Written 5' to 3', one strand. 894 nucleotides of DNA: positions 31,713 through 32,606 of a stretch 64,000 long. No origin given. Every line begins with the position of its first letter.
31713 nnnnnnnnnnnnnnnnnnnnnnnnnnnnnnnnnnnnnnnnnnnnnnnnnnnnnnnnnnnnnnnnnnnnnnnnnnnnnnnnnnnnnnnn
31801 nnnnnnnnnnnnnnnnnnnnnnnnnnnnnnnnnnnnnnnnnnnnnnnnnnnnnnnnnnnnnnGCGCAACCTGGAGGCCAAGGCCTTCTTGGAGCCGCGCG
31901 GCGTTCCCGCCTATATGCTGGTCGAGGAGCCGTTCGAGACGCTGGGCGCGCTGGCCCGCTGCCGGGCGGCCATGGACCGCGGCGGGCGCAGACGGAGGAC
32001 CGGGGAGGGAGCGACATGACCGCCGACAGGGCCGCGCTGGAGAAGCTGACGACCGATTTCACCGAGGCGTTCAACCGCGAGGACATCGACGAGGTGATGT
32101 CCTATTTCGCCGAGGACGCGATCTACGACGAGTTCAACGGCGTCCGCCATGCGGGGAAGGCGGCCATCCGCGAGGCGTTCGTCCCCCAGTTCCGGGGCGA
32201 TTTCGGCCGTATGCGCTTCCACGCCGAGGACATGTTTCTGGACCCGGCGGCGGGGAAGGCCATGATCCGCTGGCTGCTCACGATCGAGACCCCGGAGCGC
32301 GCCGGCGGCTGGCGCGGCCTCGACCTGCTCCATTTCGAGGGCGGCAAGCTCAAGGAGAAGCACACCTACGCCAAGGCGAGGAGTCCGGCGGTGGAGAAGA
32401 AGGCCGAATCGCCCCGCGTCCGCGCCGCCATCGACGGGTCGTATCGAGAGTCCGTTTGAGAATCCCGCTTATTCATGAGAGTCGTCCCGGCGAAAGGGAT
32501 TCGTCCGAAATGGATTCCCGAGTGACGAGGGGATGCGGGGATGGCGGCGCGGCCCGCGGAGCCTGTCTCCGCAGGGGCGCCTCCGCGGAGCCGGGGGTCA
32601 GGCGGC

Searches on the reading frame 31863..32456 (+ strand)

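Call 18: search_protein_families(library=pfam, proteins=[window:31863-32456:+], max_evalue=0.00001)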
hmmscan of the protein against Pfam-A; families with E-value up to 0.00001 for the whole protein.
window:31863-32456:+ (198 aa): 3 families
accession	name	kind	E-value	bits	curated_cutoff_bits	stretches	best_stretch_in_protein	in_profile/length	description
PF12680.13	SnoaL_2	-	3.5e-13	50.5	27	1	65-165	3-101/102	SnoaL-like domain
PF07366.18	SnoaL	-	1e-06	29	28.4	1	66-167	7-114/126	SnoaL-like polyketide cyclase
PF13474.12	SnoaL_3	-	5.8e-06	27.1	22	1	60-144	2-86/121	SnoaL-like domain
